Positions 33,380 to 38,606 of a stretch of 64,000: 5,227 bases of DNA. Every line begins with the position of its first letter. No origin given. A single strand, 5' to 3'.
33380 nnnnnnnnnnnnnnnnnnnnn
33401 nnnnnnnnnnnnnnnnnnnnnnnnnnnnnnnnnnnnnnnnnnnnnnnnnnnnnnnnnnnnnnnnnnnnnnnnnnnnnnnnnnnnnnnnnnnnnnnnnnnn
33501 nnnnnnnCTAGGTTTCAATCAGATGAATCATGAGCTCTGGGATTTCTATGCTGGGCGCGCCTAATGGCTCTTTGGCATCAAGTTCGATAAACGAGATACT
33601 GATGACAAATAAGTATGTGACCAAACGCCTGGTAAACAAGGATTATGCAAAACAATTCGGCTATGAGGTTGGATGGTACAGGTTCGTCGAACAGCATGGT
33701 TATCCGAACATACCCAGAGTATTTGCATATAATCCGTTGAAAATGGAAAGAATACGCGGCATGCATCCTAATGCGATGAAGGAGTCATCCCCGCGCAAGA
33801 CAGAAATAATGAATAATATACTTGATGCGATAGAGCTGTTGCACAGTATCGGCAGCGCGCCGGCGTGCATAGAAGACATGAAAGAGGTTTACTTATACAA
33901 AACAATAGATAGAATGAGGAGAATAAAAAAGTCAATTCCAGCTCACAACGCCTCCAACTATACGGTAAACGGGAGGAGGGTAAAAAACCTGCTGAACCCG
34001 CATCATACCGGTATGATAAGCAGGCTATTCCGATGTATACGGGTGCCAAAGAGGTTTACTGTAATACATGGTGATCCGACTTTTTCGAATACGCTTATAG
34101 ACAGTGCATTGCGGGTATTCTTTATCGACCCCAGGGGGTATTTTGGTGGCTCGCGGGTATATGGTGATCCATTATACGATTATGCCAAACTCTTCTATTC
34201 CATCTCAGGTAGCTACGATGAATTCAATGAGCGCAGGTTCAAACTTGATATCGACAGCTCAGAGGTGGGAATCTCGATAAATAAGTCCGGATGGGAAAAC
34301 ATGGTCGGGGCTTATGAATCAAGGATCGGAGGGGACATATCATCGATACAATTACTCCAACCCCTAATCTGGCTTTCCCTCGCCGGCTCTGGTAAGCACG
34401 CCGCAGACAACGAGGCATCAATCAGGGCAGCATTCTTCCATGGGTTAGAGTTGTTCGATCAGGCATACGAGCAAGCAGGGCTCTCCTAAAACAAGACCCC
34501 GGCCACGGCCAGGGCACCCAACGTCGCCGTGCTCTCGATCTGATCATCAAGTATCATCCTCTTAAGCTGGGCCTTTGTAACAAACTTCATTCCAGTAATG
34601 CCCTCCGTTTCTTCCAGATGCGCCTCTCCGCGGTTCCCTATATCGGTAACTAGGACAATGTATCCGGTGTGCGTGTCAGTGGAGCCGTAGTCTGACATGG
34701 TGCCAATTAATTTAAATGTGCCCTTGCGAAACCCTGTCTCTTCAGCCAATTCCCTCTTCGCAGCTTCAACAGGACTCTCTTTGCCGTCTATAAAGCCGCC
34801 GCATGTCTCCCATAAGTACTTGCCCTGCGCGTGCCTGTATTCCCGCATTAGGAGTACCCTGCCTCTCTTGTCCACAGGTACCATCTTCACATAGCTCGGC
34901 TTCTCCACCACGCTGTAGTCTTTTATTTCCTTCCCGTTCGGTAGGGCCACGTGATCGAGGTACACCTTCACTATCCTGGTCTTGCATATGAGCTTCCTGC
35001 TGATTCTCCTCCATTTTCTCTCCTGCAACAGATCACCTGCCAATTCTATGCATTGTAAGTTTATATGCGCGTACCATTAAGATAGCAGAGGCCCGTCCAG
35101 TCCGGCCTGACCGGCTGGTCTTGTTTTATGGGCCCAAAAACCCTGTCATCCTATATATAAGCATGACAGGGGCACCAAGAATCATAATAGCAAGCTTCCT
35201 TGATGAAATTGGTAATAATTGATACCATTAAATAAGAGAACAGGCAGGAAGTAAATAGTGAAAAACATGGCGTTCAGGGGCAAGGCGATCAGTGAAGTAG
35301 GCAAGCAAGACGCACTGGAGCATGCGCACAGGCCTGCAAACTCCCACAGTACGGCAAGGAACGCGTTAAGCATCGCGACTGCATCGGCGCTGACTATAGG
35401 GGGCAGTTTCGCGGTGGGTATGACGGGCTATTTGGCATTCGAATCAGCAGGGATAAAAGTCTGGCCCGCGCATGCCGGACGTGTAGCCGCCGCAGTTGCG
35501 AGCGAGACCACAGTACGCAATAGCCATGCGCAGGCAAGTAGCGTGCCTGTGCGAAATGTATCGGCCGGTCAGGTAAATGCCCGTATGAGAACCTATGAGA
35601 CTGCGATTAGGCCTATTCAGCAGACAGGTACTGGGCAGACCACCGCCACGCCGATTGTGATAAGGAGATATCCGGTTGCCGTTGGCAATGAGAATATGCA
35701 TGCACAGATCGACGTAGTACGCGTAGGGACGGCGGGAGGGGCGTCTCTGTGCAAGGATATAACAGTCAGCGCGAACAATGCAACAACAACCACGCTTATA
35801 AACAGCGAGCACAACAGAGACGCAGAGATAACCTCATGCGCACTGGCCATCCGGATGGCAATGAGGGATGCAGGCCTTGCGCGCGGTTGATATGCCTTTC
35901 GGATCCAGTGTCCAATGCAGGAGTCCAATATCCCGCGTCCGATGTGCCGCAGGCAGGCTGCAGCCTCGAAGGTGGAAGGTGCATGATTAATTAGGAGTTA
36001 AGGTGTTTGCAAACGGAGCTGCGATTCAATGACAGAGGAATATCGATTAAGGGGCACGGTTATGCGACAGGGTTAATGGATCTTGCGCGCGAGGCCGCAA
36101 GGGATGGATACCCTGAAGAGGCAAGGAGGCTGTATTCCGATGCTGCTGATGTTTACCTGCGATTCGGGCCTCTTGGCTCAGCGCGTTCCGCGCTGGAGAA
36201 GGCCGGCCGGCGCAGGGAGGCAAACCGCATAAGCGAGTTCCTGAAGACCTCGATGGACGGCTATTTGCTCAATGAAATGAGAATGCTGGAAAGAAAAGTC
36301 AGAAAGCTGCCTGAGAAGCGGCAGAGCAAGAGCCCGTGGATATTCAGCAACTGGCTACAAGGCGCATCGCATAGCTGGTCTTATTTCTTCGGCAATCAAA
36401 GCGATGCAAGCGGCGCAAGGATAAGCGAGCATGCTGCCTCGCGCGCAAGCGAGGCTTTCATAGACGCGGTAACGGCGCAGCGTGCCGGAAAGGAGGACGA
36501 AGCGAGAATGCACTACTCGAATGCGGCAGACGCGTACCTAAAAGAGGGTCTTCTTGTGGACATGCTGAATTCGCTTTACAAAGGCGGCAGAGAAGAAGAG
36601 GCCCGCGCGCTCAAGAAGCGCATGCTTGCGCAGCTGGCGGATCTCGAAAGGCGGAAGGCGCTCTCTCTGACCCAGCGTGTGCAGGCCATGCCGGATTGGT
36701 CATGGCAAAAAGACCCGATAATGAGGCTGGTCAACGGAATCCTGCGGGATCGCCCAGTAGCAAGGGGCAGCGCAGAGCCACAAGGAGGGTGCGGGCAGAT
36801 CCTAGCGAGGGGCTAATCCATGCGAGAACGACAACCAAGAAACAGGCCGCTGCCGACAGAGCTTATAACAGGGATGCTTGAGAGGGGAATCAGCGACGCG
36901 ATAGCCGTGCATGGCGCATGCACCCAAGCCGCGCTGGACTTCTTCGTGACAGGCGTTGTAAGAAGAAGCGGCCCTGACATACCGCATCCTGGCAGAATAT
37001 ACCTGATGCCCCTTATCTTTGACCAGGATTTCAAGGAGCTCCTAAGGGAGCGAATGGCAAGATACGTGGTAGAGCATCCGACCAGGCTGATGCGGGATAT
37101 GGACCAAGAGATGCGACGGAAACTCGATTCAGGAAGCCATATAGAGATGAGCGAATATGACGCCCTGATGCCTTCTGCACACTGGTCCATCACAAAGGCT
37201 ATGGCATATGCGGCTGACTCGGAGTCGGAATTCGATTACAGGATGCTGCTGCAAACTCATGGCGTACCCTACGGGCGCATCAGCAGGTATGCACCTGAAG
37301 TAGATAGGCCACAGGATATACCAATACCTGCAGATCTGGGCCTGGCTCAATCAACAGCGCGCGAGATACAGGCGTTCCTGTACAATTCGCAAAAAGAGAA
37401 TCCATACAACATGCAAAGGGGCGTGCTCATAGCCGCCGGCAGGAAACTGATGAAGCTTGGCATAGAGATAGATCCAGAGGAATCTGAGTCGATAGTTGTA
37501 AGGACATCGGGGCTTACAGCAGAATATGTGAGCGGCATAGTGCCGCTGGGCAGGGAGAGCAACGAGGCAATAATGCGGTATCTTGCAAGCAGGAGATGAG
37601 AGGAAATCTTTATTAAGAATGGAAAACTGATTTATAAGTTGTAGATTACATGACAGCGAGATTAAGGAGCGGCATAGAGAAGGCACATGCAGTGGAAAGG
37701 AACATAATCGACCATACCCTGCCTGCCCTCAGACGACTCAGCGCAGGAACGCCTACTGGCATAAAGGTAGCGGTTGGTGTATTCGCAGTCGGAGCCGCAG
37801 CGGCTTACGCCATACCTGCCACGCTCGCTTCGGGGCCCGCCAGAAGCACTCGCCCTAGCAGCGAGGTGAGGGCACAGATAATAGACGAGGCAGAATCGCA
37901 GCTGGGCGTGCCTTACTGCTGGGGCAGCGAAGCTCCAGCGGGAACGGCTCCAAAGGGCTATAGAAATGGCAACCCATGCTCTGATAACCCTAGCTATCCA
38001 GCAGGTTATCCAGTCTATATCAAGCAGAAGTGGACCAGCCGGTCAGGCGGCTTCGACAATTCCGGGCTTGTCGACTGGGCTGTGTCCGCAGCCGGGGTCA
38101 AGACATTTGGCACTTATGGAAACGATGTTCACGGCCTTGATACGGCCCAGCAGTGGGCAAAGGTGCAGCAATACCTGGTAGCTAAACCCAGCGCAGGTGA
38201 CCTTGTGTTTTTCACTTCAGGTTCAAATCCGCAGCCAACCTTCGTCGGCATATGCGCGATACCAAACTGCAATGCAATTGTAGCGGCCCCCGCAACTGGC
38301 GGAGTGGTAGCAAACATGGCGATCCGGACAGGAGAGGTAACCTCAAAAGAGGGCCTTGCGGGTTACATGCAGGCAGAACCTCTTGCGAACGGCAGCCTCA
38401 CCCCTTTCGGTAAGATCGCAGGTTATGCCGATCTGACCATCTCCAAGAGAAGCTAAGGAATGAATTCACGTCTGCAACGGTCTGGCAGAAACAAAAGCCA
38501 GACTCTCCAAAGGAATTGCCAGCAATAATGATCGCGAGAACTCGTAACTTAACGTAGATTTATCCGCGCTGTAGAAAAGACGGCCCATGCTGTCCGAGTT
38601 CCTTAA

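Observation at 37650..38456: Catalytically dead NlpC/P60 cell-wall-hydrolase fold displayed by an archaeon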

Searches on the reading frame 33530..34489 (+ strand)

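Call 9: search_protein_families(library=pfam, proteins=[window:33530-34489:+], max_evalue=0.01)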
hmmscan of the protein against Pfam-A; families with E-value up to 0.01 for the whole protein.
window:33530-34489:+ (319 aa): 1 family
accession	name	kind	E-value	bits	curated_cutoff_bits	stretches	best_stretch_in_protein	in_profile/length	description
PF01636.29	APH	-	3.5e-07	30.7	23.2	1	35-226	28-214/239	Phosphotransferase enzyme family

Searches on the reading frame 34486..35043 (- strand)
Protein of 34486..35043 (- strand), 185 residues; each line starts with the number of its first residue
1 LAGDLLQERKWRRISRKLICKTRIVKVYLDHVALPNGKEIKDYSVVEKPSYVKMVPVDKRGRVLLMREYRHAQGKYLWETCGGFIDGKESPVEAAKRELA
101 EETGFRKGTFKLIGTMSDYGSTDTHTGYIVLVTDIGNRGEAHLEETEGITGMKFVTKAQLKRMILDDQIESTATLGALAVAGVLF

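Call 9: search_protein_families(library=pfam, proteins=[window:34486-35043:-], max_evalue=0.01)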
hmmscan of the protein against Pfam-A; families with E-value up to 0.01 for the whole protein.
window:34486-35043:- (185 aa): 1 family
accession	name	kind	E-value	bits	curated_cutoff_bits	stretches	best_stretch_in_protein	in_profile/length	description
PF00293.34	NUDIX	-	5.2e-17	62.5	21.1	1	52-161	6-120/134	NUDIX domain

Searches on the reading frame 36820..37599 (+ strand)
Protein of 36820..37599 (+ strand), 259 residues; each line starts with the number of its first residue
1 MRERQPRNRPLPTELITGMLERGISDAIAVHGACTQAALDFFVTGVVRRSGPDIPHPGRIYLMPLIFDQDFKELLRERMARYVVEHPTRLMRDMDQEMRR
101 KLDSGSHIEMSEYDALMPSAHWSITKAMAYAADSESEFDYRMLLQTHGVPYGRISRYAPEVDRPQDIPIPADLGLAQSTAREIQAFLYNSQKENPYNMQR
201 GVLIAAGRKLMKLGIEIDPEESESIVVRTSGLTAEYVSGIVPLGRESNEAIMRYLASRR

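Call 9: search_protein_families(library=pfam, proteins=[window:36820-37599:+], max_evalue=0.01)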
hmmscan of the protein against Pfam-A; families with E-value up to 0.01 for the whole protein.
window:36820-37599:+ (259 aa): 0 families

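Call 68: search_protein_families(library=phrogs, proteins=[window:36820-37599:+], max_evalue=0.01)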
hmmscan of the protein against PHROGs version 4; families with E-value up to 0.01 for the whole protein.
window:36820-37599:+ (259 aa): 0 families

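Call 78: find_homologous_proteins(query=window:36820-37599:+, max_evalue=0.001)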
Query window:36820-37599:+ (259 aa): 1 proteins with E <= 0.001 among 902 candidates.
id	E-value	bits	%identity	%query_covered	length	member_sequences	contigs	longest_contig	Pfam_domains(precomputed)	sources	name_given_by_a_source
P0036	1.2e-167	574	100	100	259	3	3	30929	-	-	-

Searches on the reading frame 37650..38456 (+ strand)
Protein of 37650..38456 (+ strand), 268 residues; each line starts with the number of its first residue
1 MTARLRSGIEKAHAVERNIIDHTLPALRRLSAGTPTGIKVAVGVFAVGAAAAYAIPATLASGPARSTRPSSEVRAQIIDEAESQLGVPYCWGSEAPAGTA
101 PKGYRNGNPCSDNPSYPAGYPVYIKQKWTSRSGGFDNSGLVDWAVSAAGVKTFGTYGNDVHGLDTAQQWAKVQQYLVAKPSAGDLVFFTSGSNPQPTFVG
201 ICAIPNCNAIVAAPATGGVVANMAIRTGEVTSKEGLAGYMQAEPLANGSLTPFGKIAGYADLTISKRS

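Call 3: search_protein_families(library=pfam, proteins=[window:37650-38456:+], max_evalue=1)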
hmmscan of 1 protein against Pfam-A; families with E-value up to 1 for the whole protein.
window:37650-38456:+ (268 aa): 1 family
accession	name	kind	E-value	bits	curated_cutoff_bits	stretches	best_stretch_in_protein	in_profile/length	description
PF00877.26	NLPC_P60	-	1.4e-05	25.5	23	1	128-201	6-70/105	NlpC/P60 family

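Call 4: search_protein_families(library=ncbifam, proteins=[window:37650-38456:+], max_evalue=1)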
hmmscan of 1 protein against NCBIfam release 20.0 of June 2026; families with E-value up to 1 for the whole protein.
window:37650-38456:+ (268 aa): 5 families
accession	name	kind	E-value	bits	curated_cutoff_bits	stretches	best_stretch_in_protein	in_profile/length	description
NF033743.1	NlpC_inact_RipD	exception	9.8e-10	38.2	215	1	44-189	5-138/181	NlpC/P60 family peptidoglycan-binding protein RipD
NF038345.1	wall_hydro_RipC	exception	4.8e-05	22.9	425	1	46-98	223-275/362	peptidoglycan hydrolase RipC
NF046048.1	NlpC_P60_DIP1281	equivalog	9.8e-05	21.3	517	1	75-188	453-542/587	DIP1281 family NlpC/P60 protein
NF033742.1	NlpC_p60_RipB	exception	0.0012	18.5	335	1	73-100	76-103/206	NlpC/P60 family peptidoglycan endopeptidase RipB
NF033741.1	NlpC_p60_RipA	exception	0.0016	17.6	625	1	76-100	330-354/457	NlpC/P60 family peptidoglycan endopeptidase RipA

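Call 5: search_solved_structures(query=window:37650-38456:+, max_evalue=1, show_alignments=3)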
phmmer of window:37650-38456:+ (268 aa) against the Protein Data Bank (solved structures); distinct sequences matched with E-value up to 1: 11.
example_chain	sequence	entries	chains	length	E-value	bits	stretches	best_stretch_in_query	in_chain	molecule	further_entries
8i2e_B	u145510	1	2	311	0.00021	24.2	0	46-100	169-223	Probable peptidoglycan endopeptidase LytE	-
8i2f_B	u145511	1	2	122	0.0013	21.6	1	160-213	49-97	Probable peptidoglycan endopeptidase LytE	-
8i2d_A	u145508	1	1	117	0.0018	21.2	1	161-213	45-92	Probable peptidoglycan endopeptidase LytE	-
6b8c_A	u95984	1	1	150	0.014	18.3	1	67-104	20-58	NLP/P60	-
3pbi_A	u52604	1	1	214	0.087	15.7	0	47-106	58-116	INVASION PROTEIN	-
7cfl_A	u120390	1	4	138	0.22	14.4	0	77-101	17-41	Putative cell wall hydrolase phosphatase-associated protein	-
2xiv_A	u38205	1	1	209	0.38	13.6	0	72-105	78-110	HYPOTHETICAL INVASION PROTEIN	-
3pbc_A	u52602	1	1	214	0.4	13.5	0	72-105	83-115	INVASION PROTEIN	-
3ne0_A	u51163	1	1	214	0.4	13.5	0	72-105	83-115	Resuscitation promoting factor Interacting Protein A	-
3s0q_A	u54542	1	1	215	0.51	13.2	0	72-105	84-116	INVASION PROTEIN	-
3i86_A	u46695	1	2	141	0.84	12.5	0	77-106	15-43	Putative uncharacterized protein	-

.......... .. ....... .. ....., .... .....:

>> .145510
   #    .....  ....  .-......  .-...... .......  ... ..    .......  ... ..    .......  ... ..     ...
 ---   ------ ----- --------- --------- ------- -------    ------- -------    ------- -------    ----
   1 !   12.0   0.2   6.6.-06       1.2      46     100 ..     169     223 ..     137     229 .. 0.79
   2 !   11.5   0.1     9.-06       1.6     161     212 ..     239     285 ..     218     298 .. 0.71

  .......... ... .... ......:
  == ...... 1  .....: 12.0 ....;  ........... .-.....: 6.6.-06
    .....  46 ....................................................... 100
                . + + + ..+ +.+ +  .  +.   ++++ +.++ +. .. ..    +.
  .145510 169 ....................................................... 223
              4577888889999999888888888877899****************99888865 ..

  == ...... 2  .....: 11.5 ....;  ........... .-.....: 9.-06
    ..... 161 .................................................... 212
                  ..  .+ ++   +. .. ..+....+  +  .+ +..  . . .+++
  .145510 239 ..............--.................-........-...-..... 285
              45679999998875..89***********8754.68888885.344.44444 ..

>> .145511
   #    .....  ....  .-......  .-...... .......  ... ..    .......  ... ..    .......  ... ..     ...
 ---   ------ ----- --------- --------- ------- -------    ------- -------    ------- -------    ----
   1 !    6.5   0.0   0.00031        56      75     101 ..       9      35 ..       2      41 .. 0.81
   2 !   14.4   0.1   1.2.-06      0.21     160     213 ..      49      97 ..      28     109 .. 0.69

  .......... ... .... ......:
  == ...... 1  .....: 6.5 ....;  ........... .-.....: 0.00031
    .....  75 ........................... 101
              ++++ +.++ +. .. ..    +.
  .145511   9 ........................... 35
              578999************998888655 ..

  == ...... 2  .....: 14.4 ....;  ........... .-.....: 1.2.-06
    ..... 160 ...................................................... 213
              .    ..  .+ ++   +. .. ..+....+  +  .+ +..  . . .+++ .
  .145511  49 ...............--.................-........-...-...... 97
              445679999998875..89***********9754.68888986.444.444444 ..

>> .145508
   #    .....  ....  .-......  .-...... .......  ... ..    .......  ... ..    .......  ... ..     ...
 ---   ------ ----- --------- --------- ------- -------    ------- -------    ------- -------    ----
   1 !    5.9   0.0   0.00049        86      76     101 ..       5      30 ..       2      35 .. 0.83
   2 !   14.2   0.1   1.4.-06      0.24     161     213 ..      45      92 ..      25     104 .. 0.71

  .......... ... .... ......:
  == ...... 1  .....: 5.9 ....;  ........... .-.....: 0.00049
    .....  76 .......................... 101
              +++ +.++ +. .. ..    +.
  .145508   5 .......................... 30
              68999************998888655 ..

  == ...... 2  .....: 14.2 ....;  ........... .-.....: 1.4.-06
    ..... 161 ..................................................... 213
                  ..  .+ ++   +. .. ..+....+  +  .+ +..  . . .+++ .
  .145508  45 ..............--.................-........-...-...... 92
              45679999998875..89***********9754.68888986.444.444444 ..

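Call 11: find_homologous_proteins(query=window:37650-38456:+, max_evalue=0.001)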
Query window:37650-38456:+ (268 aa): 1 proteins with E <= 0.001 among 5865 candidates.
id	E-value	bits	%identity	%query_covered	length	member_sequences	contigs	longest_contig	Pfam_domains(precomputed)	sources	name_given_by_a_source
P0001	1.0e-173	594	100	100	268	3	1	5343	PF00877.26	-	-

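Call 18: search_protein_representatives(protein=window:37650-38456:+)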
Query: 268 residues. Proteins with E-value up to 0.001 (for the whole library): 33; up to 1e-10: 4; up to 1e-30: 1. The best 33 are listed.
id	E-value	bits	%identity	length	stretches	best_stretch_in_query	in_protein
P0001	3.2e-174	594.1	100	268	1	1-268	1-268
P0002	2.1e-16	76.7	42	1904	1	73-226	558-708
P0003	2.3e-11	60.2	38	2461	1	44-220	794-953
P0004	3.9e-11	59.5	36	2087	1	59-235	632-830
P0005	2.8e-08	50.1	39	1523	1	48-221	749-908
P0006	1.1e-07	48.2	41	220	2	134-226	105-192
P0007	8.3e-07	45.3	39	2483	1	73-240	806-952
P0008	1.7e-06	44.2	37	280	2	132-226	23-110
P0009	1.9e-06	44.1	45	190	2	134-226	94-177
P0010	3.8e-06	43.1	47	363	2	132-226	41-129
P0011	6.1e-06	42.5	35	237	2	132-226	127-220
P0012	1.9e-05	40.8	49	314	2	132-221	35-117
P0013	5.4e-05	39.4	48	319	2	134-221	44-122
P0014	6.7e-05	39.1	44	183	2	132-230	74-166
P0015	7.5e-05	38.9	43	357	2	129-220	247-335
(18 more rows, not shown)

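Call 22: find_related_loci(query=window:37650-38456:+, collection=genome_contigs, flank=8000)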
Query window:37650-38456:+ (268 aa) in genome_contigs; peptide patterns used: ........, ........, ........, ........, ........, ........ (x = any residue, [..] = any of these).
99 stretches matched a pattern, but none encodes a relative of the query by tblastn (E <= 1e-3).

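Call 25: find_encoding_contigs(protein=P0002, flank=6000, max_places=3)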
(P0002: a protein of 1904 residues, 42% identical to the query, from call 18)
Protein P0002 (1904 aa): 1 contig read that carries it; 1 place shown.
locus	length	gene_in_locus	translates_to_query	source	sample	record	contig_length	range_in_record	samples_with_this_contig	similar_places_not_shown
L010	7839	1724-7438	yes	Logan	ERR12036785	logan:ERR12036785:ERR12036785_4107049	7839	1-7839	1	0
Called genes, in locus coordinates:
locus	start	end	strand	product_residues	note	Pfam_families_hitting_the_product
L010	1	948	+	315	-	?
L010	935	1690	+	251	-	-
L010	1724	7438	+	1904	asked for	PF00877:NLPC_P60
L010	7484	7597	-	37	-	-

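Call 47: search_protein_families(library=pfam, proteins=[P0002, P0003], max_evalue=0.01)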
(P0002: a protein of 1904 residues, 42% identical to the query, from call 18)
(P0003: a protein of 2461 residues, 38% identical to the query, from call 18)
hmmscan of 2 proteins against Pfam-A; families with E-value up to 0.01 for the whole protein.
P0002 (1904 aa): 3 families
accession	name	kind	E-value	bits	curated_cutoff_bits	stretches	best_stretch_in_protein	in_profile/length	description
PF00877.26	NLPC_P60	-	6.2e-09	36.2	23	1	571-702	1-86/105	NlpC/P60 family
PF01464.25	SLT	-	0.00048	20.1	21.3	1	411-444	15-48/117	Transglycosylase SLT domain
PF18013.6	Phage_lysozyme2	-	0.0015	19.1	28.2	1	393-441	3-55/140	Phage tail lysozyme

P0003 (2461 aa): 1 family
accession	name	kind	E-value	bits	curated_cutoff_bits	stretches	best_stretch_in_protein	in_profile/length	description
PF00877.26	NLPC_P60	-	4.5e-13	49.5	23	1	832-959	1-92/105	NlpC/P60 family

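Call 56: list_cluster_members(proteins=[window:37650-38453:+])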
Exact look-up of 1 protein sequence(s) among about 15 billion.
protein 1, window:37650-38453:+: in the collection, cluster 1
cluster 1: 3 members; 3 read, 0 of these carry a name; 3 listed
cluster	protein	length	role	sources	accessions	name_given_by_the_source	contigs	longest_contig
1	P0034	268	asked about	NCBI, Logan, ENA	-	-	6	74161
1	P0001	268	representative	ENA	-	-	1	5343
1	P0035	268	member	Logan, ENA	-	-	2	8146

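Call 58: find_encoding_contigs(protein=P0001, flank=5000, max_places=4)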
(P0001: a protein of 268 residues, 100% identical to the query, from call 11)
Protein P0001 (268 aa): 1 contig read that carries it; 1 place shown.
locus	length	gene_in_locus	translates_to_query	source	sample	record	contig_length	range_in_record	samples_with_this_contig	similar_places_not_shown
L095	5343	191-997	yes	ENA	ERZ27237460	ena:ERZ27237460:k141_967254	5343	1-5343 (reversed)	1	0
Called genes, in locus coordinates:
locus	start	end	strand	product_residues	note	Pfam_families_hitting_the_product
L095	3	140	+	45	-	?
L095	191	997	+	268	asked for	PF00877:NLPC_P60 (faint)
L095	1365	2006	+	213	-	-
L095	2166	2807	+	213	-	-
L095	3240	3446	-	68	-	-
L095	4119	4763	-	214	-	-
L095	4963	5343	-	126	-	?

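Call 59: find_encoding_contigs(protein=P0035, flank=6000, max_places=4)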
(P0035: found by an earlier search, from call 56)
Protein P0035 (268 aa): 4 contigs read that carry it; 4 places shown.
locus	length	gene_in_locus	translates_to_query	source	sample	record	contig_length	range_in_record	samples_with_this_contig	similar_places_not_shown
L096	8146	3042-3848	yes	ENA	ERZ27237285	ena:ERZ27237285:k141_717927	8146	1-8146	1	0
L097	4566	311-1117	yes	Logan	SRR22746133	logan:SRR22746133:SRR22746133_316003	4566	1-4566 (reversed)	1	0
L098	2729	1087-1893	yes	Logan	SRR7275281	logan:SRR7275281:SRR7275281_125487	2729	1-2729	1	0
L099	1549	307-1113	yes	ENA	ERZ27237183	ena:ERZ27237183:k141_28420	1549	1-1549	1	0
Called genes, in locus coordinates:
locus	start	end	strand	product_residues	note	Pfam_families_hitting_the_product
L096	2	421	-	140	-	?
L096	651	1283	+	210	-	-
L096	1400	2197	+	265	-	-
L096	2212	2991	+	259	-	-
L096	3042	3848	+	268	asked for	PF00877:NLPC_P60 (faint)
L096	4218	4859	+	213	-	-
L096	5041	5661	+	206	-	-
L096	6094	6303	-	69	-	-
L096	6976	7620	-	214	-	-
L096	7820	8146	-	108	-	?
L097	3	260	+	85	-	?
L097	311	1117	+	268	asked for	PF00877:NLPC_P60 (faint)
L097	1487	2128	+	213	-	-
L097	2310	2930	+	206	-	-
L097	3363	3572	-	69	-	-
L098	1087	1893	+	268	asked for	PF00877:NLPC_P60 (faint)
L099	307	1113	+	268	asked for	PF00877:NLPC_P60 (faint)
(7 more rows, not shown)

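Call 68: search_protein_families(library=phrogs, proteins=[window:37650-38456:+], max_evalue=0.01)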
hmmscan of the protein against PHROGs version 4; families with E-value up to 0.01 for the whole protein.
window:37650-38456:+ (268 aa): 4 families
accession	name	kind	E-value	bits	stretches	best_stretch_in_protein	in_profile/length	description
phrog_329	-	tail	1.7e-11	44.1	1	52-231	512-647/949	minor tail protein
phrog_12508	-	unknown function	4.4e-07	30.7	0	134-221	164-240/260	-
phrog_400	-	tail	7.1e-05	22.9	1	67-222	525-633/654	tail protein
phrog_25111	-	tail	0.0063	16.7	0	130-201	233-297/333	tail protein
